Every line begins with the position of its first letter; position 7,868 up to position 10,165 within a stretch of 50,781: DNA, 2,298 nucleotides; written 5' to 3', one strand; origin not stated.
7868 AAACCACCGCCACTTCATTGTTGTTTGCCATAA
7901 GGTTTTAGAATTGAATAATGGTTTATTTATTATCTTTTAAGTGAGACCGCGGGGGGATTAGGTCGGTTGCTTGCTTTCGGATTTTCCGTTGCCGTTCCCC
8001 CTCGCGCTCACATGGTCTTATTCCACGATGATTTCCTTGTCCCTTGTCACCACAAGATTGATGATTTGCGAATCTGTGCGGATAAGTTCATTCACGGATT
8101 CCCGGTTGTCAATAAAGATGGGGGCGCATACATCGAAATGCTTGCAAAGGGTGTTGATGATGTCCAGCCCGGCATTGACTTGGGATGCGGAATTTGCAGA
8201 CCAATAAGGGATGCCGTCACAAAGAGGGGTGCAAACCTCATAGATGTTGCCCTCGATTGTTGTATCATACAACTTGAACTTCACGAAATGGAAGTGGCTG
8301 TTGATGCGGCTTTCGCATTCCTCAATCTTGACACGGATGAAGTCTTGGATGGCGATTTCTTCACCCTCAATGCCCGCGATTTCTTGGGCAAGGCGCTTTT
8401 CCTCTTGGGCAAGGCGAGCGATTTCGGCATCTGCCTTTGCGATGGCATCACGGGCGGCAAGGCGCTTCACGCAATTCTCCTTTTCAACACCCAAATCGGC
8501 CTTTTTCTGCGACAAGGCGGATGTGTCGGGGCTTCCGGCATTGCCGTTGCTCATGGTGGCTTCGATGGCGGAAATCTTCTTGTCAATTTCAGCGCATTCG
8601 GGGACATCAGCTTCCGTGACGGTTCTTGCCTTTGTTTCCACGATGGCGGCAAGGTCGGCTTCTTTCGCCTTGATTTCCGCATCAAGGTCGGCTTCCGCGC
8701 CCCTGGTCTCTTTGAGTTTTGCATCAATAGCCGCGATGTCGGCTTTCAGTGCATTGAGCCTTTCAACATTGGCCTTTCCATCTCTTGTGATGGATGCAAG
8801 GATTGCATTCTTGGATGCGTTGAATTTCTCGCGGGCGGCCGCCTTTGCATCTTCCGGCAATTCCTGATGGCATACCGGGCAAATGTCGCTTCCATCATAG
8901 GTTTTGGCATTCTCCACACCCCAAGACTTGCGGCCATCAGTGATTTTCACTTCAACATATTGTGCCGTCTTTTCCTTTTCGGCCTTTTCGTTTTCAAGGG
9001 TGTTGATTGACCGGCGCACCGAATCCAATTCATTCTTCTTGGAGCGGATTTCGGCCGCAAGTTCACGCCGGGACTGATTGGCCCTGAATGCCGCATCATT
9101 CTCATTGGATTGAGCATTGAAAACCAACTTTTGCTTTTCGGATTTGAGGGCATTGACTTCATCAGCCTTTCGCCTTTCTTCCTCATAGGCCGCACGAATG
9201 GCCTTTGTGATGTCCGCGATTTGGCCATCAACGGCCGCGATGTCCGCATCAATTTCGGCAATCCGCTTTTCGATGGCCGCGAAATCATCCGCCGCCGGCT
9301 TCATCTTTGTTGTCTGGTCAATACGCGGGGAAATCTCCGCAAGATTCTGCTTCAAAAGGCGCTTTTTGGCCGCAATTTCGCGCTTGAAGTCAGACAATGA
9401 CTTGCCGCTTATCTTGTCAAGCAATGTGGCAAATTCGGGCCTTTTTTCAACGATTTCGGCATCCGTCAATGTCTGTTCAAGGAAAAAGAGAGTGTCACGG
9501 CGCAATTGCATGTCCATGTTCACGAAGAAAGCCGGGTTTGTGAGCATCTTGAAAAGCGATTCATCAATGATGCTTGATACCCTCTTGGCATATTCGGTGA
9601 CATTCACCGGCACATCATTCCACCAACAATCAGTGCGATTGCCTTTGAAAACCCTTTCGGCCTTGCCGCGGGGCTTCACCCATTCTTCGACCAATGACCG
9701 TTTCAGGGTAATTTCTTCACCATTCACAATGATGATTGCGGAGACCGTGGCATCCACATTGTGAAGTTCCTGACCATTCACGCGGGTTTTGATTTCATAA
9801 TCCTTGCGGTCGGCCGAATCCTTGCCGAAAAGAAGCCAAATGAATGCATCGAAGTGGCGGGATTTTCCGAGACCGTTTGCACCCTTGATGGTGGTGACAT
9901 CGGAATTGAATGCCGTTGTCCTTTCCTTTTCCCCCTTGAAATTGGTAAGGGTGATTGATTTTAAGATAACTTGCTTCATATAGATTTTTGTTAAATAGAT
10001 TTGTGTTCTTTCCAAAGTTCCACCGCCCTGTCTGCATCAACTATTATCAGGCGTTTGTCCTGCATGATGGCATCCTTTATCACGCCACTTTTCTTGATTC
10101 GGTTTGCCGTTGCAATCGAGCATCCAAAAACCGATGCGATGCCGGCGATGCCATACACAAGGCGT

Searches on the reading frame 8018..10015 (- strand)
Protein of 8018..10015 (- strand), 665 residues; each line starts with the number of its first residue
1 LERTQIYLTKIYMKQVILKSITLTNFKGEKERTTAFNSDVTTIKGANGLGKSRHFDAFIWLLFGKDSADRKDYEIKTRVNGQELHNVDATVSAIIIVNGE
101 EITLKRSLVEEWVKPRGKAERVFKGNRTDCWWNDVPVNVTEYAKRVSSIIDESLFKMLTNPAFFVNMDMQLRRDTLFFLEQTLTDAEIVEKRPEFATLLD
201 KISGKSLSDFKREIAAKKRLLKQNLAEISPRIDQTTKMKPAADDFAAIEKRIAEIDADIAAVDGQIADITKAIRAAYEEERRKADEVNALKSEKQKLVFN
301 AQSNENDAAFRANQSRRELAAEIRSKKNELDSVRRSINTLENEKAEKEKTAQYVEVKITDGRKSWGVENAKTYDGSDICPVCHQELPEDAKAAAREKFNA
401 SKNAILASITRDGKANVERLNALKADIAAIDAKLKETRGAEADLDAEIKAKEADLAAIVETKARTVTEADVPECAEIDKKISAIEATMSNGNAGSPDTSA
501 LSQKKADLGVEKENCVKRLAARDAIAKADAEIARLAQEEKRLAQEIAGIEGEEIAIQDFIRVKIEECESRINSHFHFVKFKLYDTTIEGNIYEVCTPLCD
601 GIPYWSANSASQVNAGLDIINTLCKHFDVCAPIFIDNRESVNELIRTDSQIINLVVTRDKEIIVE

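Call 46: search_protein_families(library=pfam, proteins=[window:8018-10015:-], max_evalue=0.001)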
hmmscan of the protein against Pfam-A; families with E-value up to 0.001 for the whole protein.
window:8018-10015:- (665 aa): 4 families
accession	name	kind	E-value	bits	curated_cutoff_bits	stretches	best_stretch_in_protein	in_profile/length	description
PF04310.18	MukB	-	2.6e-06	27.8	23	1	18-63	6-51/226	MukB N-terminal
PF02463.25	SMC_N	-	5.9e-06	26.3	40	1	18-101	2-89/220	RecF/RecN/SMC N terminal domain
PF14712.11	Snapin_Pallidin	-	0.00012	22.9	29.6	0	420-490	8-73/89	Snapin/Pallidin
PF13555.12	AAA_29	-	0.00058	20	27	0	18-66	1-50/61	P-loop containing region of AAA domain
